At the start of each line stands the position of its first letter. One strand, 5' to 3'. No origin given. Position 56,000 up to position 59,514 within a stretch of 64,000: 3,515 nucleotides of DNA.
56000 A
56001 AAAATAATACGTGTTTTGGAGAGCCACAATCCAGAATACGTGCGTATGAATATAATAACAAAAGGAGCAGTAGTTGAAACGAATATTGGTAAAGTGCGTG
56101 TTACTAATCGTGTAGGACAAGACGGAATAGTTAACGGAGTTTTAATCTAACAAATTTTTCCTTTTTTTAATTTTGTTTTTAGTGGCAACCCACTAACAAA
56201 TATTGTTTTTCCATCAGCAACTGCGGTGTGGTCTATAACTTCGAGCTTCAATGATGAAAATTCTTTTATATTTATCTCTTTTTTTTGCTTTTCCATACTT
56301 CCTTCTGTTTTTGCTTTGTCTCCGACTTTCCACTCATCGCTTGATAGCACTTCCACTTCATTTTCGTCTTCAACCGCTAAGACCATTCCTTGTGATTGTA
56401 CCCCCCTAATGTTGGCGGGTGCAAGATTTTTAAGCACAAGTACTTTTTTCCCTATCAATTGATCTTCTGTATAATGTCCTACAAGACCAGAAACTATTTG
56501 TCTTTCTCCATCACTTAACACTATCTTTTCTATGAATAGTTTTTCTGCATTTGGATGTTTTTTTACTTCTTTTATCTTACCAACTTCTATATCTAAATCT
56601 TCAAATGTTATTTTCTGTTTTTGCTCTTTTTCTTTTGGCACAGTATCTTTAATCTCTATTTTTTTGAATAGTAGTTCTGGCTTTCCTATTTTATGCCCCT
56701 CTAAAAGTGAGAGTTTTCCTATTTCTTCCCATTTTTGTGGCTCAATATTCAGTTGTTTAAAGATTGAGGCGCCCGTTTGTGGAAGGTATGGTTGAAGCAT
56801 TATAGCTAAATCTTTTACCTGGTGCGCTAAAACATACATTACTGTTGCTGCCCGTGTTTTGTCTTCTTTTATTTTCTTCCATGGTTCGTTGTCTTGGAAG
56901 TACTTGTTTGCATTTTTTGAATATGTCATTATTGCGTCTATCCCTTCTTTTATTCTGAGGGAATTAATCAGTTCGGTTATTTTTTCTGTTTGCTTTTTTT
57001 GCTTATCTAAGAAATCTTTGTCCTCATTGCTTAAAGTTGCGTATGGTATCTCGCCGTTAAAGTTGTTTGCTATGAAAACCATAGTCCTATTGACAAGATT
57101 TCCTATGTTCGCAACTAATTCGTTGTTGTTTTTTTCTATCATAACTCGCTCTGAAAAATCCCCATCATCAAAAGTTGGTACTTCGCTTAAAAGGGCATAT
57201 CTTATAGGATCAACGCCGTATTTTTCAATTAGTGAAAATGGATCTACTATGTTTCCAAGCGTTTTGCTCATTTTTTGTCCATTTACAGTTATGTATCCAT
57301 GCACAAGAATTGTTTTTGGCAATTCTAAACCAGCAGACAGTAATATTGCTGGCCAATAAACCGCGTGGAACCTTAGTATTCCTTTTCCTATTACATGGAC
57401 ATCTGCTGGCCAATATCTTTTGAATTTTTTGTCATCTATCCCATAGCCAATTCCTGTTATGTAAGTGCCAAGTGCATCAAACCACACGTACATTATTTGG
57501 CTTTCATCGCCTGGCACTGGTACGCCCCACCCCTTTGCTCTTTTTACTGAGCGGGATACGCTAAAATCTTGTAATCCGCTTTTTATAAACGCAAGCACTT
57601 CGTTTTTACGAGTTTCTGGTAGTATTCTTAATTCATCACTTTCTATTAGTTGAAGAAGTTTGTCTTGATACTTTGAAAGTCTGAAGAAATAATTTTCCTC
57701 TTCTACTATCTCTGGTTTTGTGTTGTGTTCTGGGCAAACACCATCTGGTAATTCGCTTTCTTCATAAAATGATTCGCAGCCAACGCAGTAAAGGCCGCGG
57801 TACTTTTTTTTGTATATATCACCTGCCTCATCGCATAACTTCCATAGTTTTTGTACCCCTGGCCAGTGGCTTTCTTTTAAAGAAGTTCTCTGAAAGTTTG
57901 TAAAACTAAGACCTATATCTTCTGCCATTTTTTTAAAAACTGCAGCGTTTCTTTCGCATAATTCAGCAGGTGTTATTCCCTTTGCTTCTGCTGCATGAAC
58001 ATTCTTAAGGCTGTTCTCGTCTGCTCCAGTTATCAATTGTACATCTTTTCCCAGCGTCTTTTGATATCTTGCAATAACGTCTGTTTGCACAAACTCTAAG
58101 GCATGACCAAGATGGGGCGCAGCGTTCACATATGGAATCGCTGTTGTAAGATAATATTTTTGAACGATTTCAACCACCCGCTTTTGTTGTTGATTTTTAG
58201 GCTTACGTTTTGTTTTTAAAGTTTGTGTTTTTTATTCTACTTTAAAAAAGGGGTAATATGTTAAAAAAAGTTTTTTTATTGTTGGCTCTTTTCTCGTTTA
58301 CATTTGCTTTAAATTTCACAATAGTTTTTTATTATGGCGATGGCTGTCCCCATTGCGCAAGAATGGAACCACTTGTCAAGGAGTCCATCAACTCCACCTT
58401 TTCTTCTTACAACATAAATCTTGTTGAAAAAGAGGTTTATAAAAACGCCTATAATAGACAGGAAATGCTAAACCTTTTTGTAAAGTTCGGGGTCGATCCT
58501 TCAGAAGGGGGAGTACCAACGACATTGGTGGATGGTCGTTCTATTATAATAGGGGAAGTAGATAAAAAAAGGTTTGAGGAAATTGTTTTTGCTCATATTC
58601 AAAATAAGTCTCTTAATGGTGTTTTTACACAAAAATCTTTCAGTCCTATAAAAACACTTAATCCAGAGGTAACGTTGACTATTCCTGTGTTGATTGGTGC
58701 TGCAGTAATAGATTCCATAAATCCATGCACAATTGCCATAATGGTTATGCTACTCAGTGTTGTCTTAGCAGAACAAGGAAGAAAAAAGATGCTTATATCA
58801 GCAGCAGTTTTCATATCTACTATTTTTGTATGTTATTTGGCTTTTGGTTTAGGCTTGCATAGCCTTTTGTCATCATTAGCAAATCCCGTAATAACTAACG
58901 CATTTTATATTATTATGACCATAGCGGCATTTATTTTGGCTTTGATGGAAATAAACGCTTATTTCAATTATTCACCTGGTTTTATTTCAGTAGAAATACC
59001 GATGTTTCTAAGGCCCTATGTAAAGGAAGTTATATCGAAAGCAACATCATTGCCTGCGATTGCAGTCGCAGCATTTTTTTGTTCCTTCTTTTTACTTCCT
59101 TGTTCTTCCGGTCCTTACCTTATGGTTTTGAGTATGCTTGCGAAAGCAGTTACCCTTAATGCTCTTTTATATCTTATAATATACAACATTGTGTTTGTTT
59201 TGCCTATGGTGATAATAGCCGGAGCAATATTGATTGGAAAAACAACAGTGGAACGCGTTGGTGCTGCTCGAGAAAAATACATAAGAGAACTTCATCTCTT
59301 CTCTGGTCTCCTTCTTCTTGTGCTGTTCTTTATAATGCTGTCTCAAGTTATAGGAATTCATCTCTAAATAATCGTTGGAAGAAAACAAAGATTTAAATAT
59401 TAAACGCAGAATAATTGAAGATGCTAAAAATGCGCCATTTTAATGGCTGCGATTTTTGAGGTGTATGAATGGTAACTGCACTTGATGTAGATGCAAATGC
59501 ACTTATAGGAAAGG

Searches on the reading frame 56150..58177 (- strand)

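Call 10: search_protein_families(library=pfam, proteins=[window:56150-58177:-], max_evalue=0.00001)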
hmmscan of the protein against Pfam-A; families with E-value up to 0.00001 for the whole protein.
window:56150-58177:- (676 aa): 6 families
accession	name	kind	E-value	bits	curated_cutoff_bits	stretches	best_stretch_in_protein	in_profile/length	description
PF09334.17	tRNA-synt_1g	-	5e-103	345.3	20.1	2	139-366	160-391/391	tRNA synthetases class I (M)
PF00133.28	tRNA-synt_1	-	1e-29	104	22.7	2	226-332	296-404/414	tRNA synthetases class I (I, L, M and V)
PF01588.26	tRNA_bind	-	1.9e-25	89.2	27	1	530-615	1-89/96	Putative tRNA binding domain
PF19303.5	Anticodon_3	-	1.4e-13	51.5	23.5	1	382-510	7-138/152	Anticodon binding domain of methionyl tRNA ligase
PF01406.26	tRNA-synt_1e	-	1.2e-12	48.3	27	0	287-332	238-283/301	tRNA synthetases class I (C) catalytic domain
PF08264.19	Anticodon_1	-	4.1e-07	30.4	25.1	1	386-546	1-143/148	Anticodon-binding domain of tRNA ligase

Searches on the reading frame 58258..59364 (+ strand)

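Call 11: search_protein_families(library=pfam, proteins=[window:58258-59364:+], max_evalue=0.00001)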
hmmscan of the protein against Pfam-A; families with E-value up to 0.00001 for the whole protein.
window:58258-59364:+ (369 aa): 0 families

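Call 85: search_protein_families(library=pfam, proteins=[window:58258-59364:+], max_evalue=0.05)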
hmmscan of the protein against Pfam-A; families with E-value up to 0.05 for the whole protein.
window:58258-59364:+ (369 aa): 5 families
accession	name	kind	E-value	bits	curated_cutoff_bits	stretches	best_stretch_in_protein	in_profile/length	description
PF14293.11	YWFCY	-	0.0026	18.2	24.4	1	158-230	63-134/144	YWFCY protein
PF13192.12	Thioredoxin_3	-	0.0068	16.9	24.8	1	26-109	6-74/76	Thioredoxin domain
PF13098.12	Thioredoxin_2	-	0.011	16.5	27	1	21-109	8-103/104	Thioredoxin-like domain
PF13462.12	Thioredoxin_4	-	0.03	15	23.2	0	21-66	16-61/165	Thioredoxin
PF00085.26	Thioredoxin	-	0.045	14.2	23.5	0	21-63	21-61/103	Thioredoxin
